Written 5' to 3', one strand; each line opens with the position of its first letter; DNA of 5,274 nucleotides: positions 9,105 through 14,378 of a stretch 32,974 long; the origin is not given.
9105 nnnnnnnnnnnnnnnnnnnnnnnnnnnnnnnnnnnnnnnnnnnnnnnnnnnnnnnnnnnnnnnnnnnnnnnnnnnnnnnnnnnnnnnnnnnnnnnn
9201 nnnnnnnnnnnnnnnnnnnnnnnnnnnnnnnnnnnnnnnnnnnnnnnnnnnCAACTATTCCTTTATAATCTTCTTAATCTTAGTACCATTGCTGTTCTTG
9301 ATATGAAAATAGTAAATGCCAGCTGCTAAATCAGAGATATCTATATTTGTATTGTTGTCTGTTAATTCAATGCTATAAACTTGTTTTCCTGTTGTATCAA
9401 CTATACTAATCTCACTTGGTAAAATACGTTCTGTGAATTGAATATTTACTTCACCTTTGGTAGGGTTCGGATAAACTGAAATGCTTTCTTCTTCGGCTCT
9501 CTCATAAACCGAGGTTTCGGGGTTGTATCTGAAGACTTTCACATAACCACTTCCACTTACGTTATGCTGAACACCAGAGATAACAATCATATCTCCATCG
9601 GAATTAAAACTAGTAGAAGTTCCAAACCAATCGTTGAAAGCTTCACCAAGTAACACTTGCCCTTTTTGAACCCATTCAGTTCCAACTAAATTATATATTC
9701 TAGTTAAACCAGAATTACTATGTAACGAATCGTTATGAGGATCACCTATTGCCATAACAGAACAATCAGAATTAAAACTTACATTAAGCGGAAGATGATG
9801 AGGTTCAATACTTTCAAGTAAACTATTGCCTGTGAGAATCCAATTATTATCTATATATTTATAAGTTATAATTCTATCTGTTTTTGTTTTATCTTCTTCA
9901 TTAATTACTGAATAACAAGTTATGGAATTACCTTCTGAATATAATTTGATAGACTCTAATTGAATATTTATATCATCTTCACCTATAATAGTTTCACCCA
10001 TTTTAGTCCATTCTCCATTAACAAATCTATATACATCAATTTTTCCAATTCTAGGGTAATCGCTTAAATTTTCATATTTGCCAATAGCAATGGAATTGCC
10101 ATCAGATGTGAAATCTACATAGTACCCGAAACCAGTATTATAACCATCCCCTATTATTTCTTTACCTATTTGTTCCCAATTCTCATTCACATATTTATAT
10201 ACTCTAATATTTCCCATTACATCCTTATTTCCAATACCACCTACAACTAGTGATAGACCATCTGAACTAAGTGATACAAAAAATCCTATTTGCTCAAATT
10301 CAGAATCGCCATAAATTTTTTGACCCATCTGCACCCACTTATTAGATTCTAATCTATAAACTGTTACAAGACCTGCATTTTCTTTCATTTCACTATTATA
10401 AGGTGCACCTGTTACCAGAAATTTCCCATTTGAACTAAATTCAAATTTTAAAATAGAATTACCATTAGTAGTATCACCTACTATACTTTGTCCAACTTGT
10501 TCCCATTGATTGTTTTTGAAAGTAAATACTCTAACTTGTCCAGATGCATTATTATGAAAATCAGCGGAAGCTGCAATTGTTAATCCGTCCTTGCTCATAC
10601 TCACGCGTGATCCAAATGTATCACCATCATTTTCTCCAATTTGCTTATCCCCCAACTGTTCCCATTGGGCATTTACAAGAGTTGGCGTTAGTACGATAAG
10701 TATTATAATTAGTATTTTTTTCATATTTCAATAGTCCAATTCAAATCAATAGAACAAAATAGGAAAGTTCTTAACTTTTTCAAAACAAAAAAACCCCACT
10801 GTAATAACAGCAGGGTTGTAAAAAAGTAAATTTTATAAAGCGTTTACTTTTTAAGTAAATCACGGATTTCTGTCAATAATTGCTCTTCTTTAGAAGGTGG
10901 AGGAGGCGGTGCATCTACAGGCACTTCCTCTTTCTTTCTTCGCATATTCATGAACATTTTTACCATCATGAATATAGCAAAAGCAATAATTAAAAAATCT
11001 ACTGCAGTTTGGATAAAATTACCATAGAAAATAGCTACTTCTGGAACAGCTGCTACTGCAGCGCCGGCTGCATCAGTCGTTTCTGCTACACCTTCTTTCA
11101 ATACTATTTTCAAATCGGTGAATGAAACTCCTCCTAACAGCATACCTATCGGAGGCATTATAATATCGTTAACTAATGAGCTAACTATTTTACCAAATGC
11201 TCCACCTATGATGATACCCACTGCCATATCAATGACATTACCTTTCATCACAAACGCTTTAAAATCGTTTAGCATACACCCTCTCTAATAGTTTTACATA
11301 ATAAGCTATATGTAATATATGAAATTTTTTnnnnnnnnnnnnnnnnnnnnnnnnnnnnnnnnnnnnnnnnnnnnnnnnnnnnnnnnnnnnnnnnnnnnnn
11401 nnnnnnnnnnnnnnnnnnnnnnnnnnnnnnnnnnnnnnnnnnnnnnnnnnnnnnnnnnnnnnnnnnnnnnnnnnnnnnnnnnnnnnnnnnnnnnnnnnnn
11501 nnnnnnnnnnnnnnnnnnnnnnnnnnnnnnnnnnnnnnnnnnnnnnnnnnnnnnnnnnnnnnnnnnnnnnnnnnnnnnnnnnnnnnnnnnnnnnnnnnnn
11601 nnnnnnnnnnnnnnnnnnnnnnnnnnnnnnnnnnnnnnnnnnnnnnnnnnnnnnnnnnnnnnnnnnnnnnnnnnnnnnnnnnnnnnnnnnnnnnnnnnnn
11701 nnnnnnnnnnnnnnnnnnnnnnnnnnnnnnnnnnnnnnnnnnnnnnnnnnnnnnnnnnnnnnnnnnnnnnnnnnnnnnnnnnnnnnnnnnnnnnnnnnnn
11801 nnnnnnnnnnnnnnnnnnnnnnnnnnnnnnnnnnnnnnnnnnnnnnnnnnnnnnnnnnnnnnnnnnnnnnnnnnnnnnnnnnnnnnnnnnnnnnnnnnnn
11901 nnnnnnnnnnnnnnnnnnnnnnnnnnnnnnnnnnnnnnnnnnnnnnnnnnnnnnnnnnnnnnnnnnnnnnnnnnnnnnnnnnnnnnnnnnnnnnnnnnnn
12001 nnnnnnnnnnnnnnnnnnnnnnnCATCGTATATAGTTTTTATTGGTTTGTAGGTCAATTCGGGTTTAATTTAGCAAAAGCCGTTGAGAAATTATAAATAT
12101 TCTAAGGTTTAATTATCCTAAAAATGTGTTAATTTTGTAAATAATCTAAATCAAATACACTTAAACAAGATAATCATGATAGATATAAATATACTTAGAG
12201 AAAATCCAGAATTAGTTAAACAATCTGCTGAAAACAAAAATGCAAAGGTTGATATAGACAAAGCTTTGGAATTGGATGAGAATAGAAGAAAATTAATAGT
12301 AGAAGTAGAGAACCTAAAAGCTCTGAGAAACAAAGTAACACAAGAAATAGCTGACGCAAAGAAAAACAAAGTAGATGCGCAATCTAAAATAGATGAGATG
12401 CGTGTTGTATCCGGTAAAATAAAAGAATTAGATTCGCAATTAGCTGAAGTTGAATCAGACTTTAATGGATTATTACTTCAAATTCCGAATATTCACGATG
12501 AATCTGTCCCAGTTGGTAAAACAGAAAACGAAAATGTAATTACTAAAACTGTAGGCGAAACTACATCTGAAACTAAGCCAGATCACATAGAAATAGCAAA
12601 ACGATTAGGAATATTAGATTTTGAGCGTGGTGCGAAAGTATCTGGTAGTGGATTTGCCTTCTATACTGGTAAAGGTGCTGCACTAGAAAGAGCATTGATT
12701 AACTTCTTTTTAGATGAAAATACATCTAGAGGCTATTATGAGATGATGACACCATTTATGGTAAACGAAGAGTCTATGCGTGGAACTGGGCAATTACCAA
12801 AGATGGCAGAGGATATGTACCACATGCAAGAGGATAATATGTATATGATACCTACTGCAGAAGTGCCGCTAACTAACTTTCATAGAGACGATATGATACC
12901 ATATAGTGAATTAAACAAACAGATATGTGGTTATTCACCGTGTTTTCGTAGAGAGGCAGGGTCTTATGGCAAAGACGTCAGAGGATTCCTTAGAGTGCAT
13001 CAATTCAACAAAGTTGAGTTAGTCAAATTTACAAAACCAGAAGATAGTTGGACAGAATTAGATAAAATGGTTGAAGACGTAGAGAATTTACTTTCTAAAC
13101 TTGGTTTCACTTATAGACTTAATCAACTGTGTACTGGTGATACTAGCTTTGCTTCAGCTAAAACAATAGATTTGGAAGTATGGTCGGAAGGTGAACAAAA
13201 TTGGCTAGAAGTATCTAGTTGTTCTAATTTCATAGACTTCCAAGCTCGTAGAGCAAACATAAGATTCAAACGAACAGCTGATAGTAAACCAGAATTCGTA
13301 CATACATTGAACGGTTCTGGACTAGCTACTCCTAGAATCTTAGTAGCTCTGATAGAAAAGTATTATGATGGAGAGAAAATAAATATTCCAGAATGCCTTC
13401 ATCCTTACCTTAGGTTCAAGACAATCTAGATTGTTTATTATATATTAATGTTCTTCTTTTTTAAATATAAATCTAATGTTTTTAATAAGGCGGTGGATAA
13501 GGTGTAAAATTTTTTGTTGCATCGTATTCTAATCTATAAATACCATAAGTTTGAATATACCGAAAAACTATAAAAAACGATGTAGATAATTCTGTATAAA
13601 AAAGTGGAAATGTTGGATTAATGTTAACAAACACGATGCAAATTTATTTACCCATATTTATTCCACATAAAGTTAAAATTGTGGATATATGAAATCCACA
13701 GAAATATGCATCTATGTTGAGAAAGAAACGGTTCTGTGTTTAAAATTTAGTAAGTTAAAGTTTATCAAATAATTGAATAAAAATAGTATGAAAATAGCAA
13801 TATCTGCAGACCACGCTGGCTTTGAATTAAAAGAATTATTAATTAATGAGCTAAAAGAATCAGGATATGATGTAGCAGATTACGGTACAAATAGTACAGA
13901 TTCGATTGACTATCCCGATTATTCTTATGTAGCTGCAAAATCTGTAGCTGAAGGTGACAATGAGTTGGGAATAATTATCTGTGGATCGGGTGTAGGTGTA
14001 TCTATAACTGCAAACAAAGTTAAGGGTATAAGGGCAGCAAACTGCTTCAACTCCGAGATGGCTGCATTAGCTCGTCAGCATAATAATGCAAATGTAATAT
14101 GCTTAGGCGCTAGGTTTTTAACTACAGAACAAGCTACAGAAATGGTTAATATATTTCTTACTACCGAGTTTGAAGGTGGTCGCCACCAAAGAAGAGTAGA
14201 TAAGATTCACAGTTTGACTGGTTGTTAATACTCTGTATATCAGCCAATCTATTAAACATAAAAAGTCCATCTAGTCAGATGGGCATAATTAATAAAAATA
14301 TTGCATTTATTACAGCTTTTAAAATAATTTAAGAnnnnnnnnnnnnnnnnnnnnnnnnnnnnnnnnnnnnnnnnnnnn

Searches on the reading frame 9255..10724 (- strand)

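Call 9: search_protein_families(library=pfam, proteins=[window:9255-10724:-], max_evalue=0.001)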
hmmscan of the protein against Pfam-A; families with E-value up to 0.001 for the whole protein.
window:9255-10724:- (489 aa): 6 families
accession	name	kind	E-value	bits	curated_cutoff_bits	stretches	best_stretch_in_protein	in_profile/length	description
PF18962.6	Por_Secre_tail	-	4.2e-17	62.6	27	1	417-487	1-74/75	Secretion system C-terminal sorting domain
PF13517.12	FG-GAP_3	-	4.6e-05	24.4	26.9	0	155-210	5-56/61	FG-GAP-like repeat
PF14312.12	FG-GAP_2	-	4.8e-05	23.9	23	0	32-67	13-49/49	FG-GAP repeat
PF13418.12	Kelch_4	-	0.00018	21.8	21.6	0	227-243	29-45/49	Galactose oxidase, central domain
PF13964.12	Kelch_6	-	0.00022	21.6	25.3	0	369-409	3-42/50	Kelch motif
PF24681.1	Kelch_KLHDC2_KLHL20_DRC7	-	0.00033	20.5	50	0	60-187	77-195/221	KLHDC2/KLHL20/DRC7 Kelch-repeats domain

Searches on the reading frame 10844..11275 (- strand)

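Call 9: search_protein_families(library=pfam, proteins=[window:10844-11275:-], max_evalue=0.001)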
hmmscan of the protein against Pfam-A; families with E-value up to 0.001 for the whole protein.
window:10844-11275:- (143 aa): 1 family
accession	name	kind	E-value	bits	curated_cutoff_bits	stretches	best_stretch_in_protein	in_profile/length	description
PF01741.23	MscL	-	2.4e-46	157.5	27.4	1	1-142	1-123/123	Large-conductance mechanosensitive channel, MscL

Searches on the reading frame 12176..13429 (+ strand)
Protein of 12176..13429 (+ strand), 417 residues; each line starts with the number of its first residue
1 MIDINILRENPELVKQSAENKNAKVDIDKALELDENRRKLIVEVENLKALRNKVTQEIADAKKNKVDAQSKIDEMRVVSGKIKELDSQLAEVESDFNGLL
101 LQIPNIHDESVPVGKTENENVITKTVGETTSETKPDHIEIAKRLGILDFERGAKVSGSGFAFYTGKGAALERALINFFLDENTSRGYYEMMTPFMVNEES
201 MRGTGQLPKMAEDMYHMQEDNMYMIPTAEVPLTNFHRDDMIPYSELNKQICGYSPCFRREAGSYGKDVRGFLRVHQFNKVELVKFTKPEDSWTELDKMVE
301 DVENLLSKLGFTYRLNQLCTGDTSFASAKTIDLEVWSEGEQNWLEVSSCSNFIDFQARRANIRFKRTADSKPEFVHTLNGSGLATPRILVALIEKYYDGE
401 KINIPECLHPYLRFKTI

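Call 9: search_protein_families(library=pfam, proteins=[window:12176-13429:+], max_evalue=0.001)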
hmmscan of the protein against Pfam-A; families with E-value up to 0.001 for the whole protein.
window:12176-13429:+ (417 aa): 2 families
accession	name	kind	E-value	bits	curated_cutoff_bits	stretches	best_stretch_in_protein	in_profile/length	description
PF00587.30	tRNA-synt_2b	-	4.6e-34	118.5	29.3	1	218-396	7-179/179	tRNA synthetase class II core domain (G, H, P, S and T)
PF02403.27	Seryl_tRNA_N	-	2.6e-29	102.1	28.2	1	1-106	1-107/108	Seryl-tRNA synthetase N-terminal domain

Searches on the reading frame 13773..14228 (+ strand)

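Call 9: search_protein_families(library=pfam, proteins=[window:13773-14228:+], max_evalue=0.001)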
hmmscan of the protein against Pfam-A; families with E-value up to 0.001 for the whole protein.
window:13773-14228:+ (151 aa): 1 family
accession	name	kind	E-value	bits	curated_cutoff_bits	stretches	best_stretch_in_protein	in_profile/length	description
PF02502.23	LacAB_rpiB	-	7e-60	201.4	24.7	1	8-145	1-138/138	Ribose/Galactose Isomerase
